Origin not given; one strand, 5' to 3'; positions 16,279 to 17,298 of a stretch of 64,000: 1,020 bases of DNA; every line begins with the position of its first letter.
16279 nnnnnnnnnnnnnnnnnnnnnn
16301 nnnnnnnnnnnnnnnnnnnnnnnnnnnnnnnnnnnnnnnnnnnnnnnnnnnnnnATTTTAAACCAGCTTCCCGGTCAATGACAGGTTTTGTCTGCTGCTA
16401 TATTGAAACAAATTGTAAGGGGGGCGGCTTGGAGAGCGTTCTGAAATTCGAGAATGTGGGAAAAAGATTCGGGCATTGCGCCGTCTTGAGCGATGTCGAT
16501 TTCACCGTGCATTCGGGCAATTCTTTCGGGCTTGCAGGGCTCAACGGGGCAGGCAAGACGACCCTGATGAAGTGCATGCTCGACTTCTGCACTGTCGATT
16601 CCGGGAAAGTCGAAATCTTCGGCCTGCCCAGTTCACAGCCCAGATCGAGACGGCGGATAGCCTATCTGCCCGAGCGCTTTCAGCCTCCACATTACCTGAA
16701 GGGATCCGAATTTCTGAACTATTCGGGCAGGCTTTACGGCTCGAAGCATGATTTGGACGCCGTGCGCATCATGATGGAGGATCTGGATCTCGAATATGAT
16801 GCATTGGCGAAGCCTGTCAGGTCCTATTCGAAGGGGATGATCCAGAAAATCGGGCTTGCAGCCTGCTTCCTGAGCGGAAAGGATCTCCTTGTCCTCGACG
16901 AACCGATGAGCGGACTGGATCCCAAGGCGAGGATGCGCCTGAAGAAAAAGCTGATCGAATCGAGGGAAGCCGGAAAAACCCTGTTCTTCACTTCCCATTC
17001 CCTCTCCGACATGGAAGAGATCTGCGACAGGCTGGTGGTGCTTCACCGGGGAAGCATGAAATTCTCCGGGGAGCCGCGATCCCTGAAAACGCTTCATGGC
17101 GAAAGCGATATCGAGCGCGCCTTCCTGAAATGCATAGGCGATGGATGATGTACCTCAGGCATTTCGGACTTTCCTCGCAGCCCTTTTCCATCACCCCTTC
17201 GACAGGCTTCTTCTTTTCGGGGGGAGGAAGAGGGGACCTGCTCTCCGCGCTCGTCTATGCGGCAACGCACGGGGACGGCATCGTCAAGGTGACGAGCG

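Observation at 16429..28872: Split ABC transporter: ATPase opens the filament operon, matching ABC-2 permease sits among the pilins 11 kb downstream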

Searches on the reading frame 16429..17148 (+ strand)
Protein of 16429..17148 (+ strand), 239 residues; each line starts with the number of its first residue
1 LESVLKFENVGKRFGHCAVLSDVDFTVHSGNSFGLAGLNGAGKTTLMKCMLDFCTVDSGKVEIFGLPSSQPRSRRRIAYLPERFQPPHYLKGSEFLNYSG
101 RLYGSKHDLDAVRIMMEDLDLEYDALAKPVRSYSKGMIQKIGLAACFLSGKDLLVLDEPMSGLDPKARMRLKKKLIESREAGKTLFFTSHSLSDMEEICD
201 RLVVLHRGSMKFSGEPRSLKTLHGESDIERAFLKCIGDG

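Call 4: search_protein_families(library=pfam, proteins=[window:16429-17148:+], max_evalue=0.01)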
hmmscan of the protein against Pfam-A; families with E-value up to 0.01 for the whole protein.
window:16429-17148:+ (239 aa): 3 families
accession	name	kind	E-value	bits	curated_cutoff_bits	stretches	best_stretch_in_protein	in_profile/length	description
PF00005.33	ABC_tran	-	1.4e-21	78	25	1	20-160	1-136/137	ABC transporter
PF13304.12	AAA_21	-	1.2e-14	55.6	27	1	87-192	174-300/304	AAA domain, putative AbiEii toxin, Type IV TA system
PF13476.12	AAA_23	-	0.0015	19.6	27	1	22-55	14-44/201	AAA domain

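Call 6: search_protein_families(library=ncbifam, proteins=[window:16429-17148:+], max_evalue=0.01)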
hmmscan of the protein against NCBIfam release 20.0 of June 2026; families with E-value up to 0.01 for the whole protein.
window:16429-17148:+ (239 aa): 187 families (the best 25 are shown)
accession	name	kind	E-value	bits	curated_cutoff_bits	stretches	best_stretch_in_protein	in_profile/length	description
TIGR01188.1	drrA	subfamily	3.3e-41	141.6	312.45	1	12-228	1-220/302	daunorubicin resistance ABC transporter, ATP-binding protein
NF010060.0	PRK13537.1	equivalog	1.8e-36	125.6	521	1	3-221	14-235/314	nodulation factor ABC transporter ATP-binding protein NodI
NF033858.1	ABC2_perm_RbbA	equivalog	2.2e-36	125.1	1050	1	4-237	266-502/909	ribosome-associated ATPase/putative transporter RbbA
TIGR03522.1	GldA_ABC_ATP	equivalog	5.8e-36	124.5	402.6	1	6-228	4-228/301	gliding motility-associated ABC transporter ATP-binding subunit GldA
NF010059.0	PRK13536.1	equivalog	1.8e-32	112.4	549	1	5-219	44-261/342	nodulation factor ABC transporter ATP-binding protein NodI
TIGR01288.1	nodI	equivalog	3.1e-31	108.5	424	1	6-219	6-222/303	nodulation factor ABC transporter ATP-binding protein NodI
TIGR03864.1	PQQ_ABC_ATP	hypoth_equivalog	4.8e-31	108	302.25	1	5-234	2-234/236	ABC transporter, ATP-binding subunit, PQQ-dependent alcohol dehydrogenase system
TIGR03740.1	galliderm_ABC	subfamily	4.9e-30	104.9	309.75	1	5-233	1-219/223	lantibiotic protection ABC transporter ATP-binding subunit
NF047568.1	PSM_export_PmtC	equivalog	3.8e-26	92.2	375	1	6-210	2-198/290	phenol-soluble modulin export ABC transporter ATP-binding protein PmtC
TIGR04521.1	ECF_ATPase_2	equivalog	4.3e-26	91.6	330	2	111-219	123-232/279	energy-coupling factor transporter ATPase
NF047565.1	PSM_export_PmtA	equivalog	7.9e-26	91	350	1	20-219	17-215/282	phenol-soluble modulin export ABC transporter ATP-binding protein PmtA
NF011967.0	PRK15439.1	equivalog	1.1e-24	86.8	586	2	3-68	10-75/510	autoinducer 2 ABC transporter ATP-binding protein LsrA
NF000355.4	ribo_prot_ABC_F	equivalog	8.5e-24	84.3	380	1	5-210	3-192/499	ribosomal protection-like ABC-F family protein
NF008409.0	PRK11231.1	equivalog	2.9e-23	82.5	375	1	5-219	3-225/255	Fe(3+) dicitrate ABC transporter ATP-binding protein FecE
TIGR04406.1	LPS_export_lptB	equivalog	5e-23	81.6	240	1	5-219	2-222/239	LPS export ABC transporter ATP-binding protein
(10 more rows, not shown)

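Call 19: find_homologous_proteins(query=window:16429-17148:+)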
Query window:16429-17148:+ (239 aa): 7962 proteins with E <= 0.001 among 8000 candidates; the best 120 are listed.
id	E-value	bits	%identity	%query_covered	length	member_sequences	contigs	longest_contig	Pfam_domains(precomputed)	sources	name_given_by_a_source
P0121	1.2e-155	534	100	100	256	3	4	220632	PF00005.34,PF13304.13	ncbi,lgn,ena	-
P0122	1.0e-93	331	62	99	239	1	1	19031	PF00005.34,PF13304.13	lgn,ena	-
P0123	1.9e-92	327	62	99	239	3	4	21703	PF00005.34,PF13304.13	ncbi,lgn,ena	-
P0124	1.2e-90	321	62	100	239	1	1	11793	PF00005.34,PF13304.13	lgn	-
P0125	2.2e-90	321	62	99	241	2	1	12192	PF00005.34,PF13304.13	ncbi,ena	-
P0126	3.2e-90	320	61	99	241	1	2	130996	PF00005.34,PF13304.13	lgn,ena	-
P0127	1.5e-89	318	61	98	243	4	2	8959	PF00005.34,PF13304.13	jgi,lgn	-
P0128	1.7e-89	318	62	97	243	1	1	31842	PF00005.34,PF13304.13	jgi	-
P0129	5.1e-89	316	61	99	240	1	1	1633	PF00005.34,PF13304.13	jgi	jgi:ABC-2 type transport system ATP-binding protein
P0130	5.5e-89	316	63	98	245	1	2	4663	PF00005.34,PF13304.13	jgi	jgi:ABC-2 type transport system ATP-binding protein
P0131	1.5e-88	315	60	98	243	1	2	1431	PF00005.34,PF13304.13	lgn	-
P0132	1.5e-88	314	61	98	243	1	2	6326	PF00005.34,PF13304.13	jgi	jgi:ABC-2 type transport system ATP-binding protein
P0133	2.1e-88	314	61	98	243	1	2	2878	PF00005.34,PF13304.13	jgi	jgi:ABC-2 type transport system ATP-binding protein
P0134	7.0e-88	312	61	99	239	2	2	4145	PF00005.34,PF13304.13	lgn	-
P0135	1.2e-87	312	59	99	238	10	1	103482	PF00005.34,PF13304.13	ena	-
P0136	1.2e-87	312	60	98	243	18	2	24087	PF00005.34,PF13304.13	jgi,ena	-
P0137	1.4e-87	311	60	99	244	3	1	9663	PF00005.34,PF13304.13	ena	-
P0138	1.9e-87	311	59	97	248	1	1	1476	PF00005.34,PF13304.13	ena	-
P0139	2.8e-87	310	60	98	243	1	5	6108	PF00005.34,PF13304.13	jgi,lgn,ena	jgi:ABC-2 type transport system ATP-binding protein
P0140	2.9e-87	310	60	98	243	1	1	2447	PF00005.34,PF13304.13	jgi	jgi:ABC-2 type transport system ATP-binding protein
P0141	3.8e-87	310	60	98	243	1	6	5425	PF00005.34,PF13304.13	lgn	-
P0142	6.1e-87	309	59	98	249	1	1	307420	PF00005.34,PF13304.13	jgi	-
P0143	8.7e-87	309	59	98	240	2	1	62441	PF00005.34,PF13304.13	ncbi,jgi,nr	ncbi:MAG TPA: ABC transporter ATP-binding protein [Burkholderiales bacterium]|jgi:ABC-2 type transpo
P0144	1.3e-86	308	60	99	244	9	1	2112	PF00005.34,PF13304.13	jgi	jgi:ABC-2 type transport system ATP-binding protein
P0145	1.4e-86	308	59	98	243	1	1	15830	PF00005.34,PF13304.13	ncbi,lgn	ncbi:MAG: ABC transporter ATP-binding protein [Burkholderiales bacterium]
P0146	1.7e-86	308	58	99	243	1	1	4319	PF00005.34,PF13304.13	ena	-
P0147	2.7e-86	307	59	98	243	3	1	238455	PF00005.34,PF13304.13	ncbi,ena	-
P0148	4.2e-86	306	59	99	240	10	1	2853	PF00005.34,PF13304.13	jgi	jgi:ABC-2 type transport system ATP-binding protein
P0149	1.1e-85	305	59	97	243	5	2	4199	PF00005.34,PF13304.13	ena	-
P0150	1.1e-85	305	60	99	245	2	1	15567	PF00005.34,PF13304.13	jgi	jgi:ABC-2 type transport system ATP-binding protein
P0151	1.2e-85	305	59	98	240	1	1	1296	PF00005.34,PF13304.13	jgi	jgi:ABC-2 type transport system ATP-binding protein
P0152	1.3e-85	305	59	98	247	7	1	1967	PF00005.34,PF13304.13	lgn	-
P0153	2.2e-85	304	61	98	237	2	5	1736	PF00005.34,PF13304.13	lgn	-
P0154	2.2e-85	304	59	98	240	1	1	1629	PF00005.34,PF13304.13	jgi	jgi:ABC-2 type transport system ATP-binding protein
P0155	2.3e-85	304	59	97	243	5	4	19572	PF00005.34,PF13304.13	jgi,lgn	jgi:ABC-2 type transport system ATP-binding protein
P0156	2.6e-85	304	57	99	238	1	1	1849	PF00005.34,PF13304.13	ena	-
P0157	5.9e-85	303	59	98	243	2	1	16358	PF00005.34,PF13304.13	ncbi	-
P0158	6.0e-85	303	59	98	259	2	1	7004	PF00005.34,PF13304.13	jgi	jgi:ABC-2 type transport system ATP-binding protein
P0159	6.6e-85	303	58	98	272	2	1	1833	PF00005.34,PF13304.13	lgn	-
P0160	7.6e-85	302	60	98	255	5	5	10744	PF00005.34,PF13304.13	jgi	jgi:ABC-2 type transport system ATP-binding protein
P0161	8.9e-85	302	56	100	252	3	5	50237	PF00005.34,PF13304.13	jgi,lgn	jgi:ABC-2 type transport system ATP-binding protein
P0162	1.1e-84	302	59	98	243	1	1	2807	PF00005.34,PF13304.13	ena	-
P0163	1.1e-84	302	59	98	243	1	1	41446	PF00005.34,PF13304.13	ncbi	-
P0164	1.2e-84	302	55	98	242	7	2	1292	PF00005.34,PF13304.13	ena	-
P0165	1.3e-84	302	59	97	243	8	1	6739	PF00005.34,PF13304.13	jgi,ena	-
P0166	1.4e-84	301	59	98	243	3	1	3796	PF00005.34,PF13304.13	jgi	jgi:ABC-2 type transport system ATP-binding protein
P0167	1.5e-84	301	60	98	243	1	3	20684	PF00005.34,PF13304.13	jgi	jgi:ABC-2 type transport system ATP-binding protein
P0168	1.6e-84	301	59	99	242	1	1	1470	PF00005.34,PF13304.13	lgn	-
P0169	1.7e-84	301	59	98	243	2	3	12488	PF00005.34,PF13304.13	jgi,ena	-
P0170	2.0e-84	301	58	100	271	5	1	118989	PF00005.34,PF13304.13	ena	-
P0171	2.4e-84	301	57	98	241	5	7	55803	PF00005.34,PF13304.13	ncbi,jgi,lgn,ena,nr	ncbi:MAG TPA: ABC transporter ATP-binding protein [Burkholderiales bacterium]|nr:ABC transporter ATP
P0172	2.4e-84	301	58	98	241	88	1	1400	PF00005.34,PF13304.13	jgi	-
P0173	2.7e-84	301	58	98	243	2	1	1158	PF00005.34,PF13304.13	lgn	-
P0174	3.2e-84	300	59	98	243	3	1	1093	PF00005.34,PF13304.13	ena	-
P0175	3.8e-84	300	59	97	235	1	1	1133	PF00005.34,PF13304.13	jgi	jgi:ABC-2 type transport system ATP-binding protein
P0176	4.1e-84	300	58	98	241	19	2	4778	PF00005.34,PF13304.13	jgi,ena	-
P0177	4.2e-84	300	57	98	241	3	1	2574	PF00005.34,PF13304.13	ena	-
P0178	4.7e-84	300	58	100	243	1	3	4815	PF00005.34,PF13304.13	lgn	-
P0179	5.2e-84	300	57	99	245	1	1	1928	PF00005.34,PF13304.13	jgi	jgi:ABC-2 type transport system ATP-binding protein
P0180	5.4e-84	300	60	99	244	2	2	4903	PF00005.34,PF13304.13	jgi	jgi:ABC-2 type transport system ATP-binding protein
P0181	5.5e-84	300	57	97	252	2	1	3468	PF00005.34,PF13304.13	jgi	jgi:ABC-2 type transport system ATP-binding protein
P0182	6.5e-84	299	59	98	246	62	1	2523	PF00005.34,PF13304.13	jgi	-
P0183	9.1e-84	299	58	98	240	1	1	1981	PF00005.34,PF13304.13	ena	-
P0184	9.9e-84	299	57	98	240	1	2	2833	PF00005.34,PF13304.13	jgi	jgi:ABC-2 type transport system ATP-binding protein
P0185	1.0e-83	299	58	98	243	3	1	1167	PF00005.34,PF13304.13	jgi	-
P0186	1.0e-83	299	58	99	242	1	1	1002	PF00005.34,PF13304.13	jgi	-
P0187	1.1e-83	299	58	99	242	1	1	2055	PF00005.34,PF13304.13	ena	-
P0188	1.3e-83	298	56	98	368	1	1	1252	PF00005.34,PF13304.13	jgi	jgi:ABC-2 type transport system ATP-binding protein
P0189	1.4e-83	298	58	98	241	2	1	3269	PF00005.34,PF13304.13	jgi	-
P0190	1.4e-83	298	58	99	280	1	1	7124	PF00005.34,PF13304.13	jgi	-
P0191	1.6e-83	298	59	100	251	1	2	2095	PF00005.34,PF13304.13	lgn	-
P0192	1.7e-83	298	57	99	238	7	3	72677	PF00005.34,PF13304.13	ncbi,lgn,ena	-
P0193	2.2e-83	298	58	98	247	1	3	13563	PF00005.34,PF13304.13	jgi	jgi:ABC-2 type transport system ATP-binding protein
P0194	2.4e-83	297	55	98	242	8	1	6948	PF00005.34,PF13304.13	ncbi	-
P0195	2.5e-83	297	59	98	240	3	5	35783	PF00005.34,PF13304.13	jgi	jgi:ABC-2 type transport system ATP-binding protein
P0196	2.5e-83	297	58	99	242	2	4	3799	PF00005.34,PF13304.13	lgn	-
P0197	2.5e-83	297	57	98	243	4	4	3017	PF00005.34,PF13304.13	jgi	jgi:ABC-2 type transport system ATP-binding protein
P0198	2.6e-83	297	60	100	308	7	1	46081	PF00005.34,PF13304.13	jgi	-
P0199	2.7e-83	297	57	98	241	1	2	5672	PF00005.34,PF13304.13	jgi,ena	jgi:ABC-2 type transport system ATP-binding protein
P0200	2.7e-83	297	59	99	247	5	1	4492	PF00005.34,PF13304.13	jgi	jgi:ABC-2 type transport system ATP-binding protein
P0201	2.8e-83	297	58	99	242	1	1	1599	PF00005.34,PF13304.13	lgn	-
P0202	3.0e-83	297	59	98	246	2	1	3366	PF00005.34,PF13304.13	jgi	jgi:ABC-2 type transport system ATP-binding protein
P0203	3.5e-83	297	57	98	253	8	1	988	PF00005.34,PF13304.13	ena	-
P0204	5.0e-83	296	56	98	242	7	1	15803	PF00005.34,PF13304.13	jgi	-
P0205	5.3e-83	296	59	98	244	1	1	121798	PF00005.34,PF13304.13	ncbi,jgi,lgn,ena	-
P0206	5.5e-83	296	57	98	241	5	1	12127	PF00005.34,PF13304.13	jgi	-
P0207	6.2e-83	296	58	98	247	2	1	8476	PF00005.34,PF13304.13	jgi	jgi:ABC-2 type transport system ATP-binding protein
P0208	6.3e-83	296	58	99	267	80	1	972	PF00005.34,PF13304.13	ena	-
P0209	6.6e-83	296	57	98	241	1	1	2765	PF00005.34,PF13304.13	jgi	-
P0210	7.1e-83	296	62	92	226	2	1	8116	PF00005.34,PF13304.13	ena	-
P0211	7.2e-83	296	58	98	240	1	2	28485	PF00005.34,PF13304.13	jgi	jgi:ABC-2 type transport system ATP-binding protein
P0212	8.5e-83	296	57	98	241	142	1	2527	PF00005.34,PF13304.13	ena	-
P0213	8.5e-83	296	59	98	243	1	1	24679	PF00005.34,PF13304.13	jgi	jgi:ABC-2 type transport system ATP-binding protein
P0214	8.8e-83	296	58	97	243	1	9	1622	PF00005.34,PF13304.13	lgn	-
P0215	1.0e-82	295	58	99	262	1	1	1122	PF00005.34,PF13304.13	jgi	-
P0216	1.0e-82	295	60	98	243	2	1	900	PF00005.34,PF13304.13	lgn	-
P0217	1.1e-82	295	58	98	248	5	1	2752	PF00005.34,PF13304.13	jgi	jgi:ABC-2 type transport system ATP-binding protein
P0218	1.2e-82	295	59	100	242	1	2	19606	PF00005.34,PF13304.13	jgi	jgi:ABC-2 type transport system ATP-binding protein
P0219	1.3e-82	295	57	97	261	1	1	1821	PF00005.34,PF13304.13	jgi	jgi:ABC-2 type transport system ATP-binding protein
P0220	1.4e-82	295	57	98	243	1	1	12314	PF00005.34,PF13304.13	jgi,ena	-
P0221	1.4e-82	295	57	98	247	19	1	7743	PF00005.34,PF13304.13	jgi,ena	-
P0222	1.5e-82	295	55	100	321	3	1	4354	PF00005.34,PF13304.13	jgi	jgi:ABC-2 type transport system ATP-binding protein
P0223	1.8e-82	295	58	99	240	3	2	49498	PF00005.34,PF13304.13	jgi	jgi:ABC-2 type transport system ATP-binding protein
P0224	2.0e-82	294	57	98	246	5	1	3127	PF00005.34,PF13304.13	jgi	jgi:ABC-2 type transport system ATP-binding protein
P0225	2.1e-82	294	60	98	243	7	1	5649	PF00005.34,PF13304.13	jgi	-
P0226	2.2e-82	294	58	98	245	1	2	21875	PF00005.34,PF13304.13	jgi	jgi:ABC-2 type transport system ATP-binding protein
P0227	2.4e-82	294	58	99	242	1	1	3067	PF00005.34,PF13304.13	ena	-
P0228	2.5e-82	294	57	99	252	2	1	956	PF00005.34,PF13304.13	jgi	jgi:ABC-2 type transport system ATP-binding protein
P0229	2.5e-82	294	57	98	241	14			PF00005.34,PF13304.13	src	-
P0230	2.8e-82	294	57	97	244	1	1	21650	PF00005.34,PF13304.13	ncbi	ncbi:MAG: ABC transporter ATP-binding protein [Burkholderiales bacterium]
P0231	3.0e-82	294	58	97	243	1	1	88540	PF00005.34,PF13304.13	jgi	jgi:ABC-2 type transport system ATP-binding protein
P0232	3.0e-82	294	56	98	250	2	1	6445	PF00005.34,PF13304.13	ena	-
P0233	3.2e-82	294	57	97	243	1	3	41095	PF00005.34,PF13304.13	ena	-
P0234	3.3e-82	294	57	100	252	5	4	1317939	PF00005.34,PF13304.13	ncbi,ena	-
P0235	3.4e-82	294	57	98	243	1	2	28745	PF00005.34,PF13304.13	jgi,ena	-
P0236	3.6e-82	294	56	98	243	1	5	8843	PF00005.34,PF13304.13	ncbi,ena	-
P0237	3.7e-82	294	56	99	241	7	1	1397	PF00005.34,PF13304.13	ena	-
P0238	3.7e-82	294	58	100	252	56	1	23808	PF00005.34,PF13304.13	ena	-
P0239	3.7e-82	294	57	98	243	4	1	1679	PF00005.34,PF13304.13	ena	-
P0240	3.8e-82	294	57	99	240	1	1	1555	PF00005.34,PF13304.13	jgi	jgi:ABC-2 type transport system ATP-binding protein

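Call 70: find_encoding_contigs(protein=P0234, flank=10000, max_places=2)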
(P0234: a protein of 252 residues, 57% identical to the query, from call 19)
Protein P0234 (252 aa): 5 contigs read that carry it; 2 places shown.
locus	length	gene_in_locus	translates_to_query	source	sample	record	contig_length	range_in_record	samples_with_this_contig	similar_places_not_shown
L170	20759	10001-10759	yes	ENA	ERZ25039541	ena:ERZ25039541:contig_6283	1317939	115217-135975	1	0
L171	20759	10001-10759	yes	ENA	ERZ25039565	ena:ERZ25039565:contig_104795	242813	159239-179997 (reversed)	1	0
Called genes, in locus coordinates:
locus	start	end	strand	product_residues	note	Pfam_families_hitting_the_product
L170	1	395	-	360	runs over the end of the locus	PF00155:Aminotran_1_2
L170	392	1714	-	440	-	PF00815:Histidinol_dh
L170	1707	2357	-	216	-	PF01634:HisG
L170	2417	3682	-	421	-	PF00275:EPSP_synthase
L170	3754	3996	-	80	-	PF01722:BolA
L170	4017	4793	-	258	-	PF01061:ABC2_membrane, PF12698:ABC2_membrane_3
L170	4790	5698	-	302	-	PF00005:ABC_tran, PF13304:AAA_21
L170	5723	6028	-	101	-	PF13466:STAS_2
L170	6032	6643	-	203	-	PF05494:MlaC, PF16156:DUF4864 (weak)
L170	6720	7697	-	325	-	PF04333:MlaA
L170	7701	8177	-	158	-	PF02470:MlaD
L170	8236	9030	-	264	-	PF02405:MlaE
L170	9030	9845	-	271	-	PF00005:ABC_tran, PF13304:AAA_21 (faint)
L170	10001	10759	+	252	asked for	PF00005:ABC_tran, PF13304:AAA_21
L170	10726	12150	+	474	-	PF00072:Response_reg, PF00158:Sigma54_activat, PF14532:Sigma54_activ_2, PF07724:AAA_2 (faint), PF07728:AAA_5 (weak), PF25601:AAA_lid_14, PF02954:HTH_8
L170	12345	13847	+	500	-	PF13191:AAA_16, PF13401:AAA_22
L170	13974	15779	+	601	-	PF07655:Secretin_N_2 (weak), PF00263:Secretin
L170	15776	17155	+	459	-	PF13181:TPR_8 (faint), PF13428:TPR_14 (faint), PF00515:TPR_1 (faint), PF07719:TPR_2 (faint), PF13414:TPR_11 (faint), PF13432:TPR_16, PF14559:TPR_19, PF13432:TPR_16 (weak), +3 more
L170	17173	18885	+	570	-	PF13191:AAA_16 (faint), PF05157:MshEN, PF00437:T2SSE, PF13604:AAA_30 (weak)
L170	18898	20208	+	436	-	PF28597:T2SSF_N, PF00482:T2SSF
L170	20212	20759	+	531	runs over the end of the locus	-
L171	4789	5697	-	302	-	PF00005:ABC_tran, PF13304:AAA_21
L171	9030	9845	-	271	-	PF00005:ABC_tran, PF13304:AAA_21 (faint)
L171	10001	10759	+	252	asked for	PF00005:ABC_tran, PF13304:AAA_21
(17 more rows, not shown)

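Call 71: find_encoding_contigs(protein=P0142, flank=10000, max_places=1)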
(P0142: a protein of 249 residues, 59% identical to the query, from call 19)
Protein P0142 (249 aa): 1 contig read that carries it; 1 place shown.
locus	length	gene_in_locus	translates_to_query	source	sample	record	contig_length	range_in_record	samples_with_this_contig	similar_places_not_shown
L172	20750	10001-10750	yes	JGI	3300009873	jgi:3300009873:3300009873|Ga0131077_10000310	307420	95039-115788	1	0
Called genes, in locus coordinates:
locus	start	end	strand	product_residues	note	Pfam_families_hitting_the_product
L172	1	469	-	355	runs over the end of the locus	PF00155:Aminotran_1_2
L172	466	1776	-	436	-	PF00815:Histidinol_dh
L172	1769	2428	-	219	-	PF01634:HisG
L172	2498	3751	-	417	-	PF00275:EPSP_synthase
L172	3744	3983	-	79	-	PF01722:BolA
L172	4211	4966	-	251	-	PF01061:ABC2_membrane, PF12698:ABC2_membrane_3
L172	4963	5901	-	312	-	PF00005:ABC_tran, PF13304:AAA_21 (weak)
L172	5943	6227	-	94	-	PF01740:STAS, PF13466:STAS_2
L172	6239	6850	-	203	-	PF05494:MlaC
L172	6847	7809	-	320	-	PF04333:MlaA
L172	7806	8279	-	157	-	PF02470:MlaD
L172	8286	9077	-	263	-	PF02405:MlaE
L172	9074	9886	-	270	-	PF00005:ABC_tran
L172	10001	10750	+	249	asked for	PF00005:ABC_tran, PF13304:AAA_21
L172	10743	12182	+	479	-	PF00072:Response_reg, PF00158:Sigma54_activat, PF14532:Sigma54_activ_2, PF07728:AAA_5 (faint), PF25601:AAA_lid_14, PF02954:HTH_8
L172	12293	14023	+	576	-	PF13191:AAA_16, PF13401:AAA_22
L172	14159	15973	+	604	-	PF07655:Secretin_N_2 (faint), PF00263:Secretin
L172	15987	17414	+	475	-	PF13181:TPR_8 (faint), PF13424:TPR_12 (faint), PF13428:TPR_14 (faint), PF00515:TPR_1 (faint), PF07719:TPR_2 (faint), PF13414:TPR_11 (faint), PF13432:TPR_16, PF14559:TPR_19, +2 more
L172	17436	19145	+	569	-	PF13191:AAA_16 (faint), PF05157:MshEN, PF00437:T2SSE, PF13604:AAA_30 (weak)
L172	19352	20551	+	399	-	PF28597:T2SSF_N, PF00482:T2SSF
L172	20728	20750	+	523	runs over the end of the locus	-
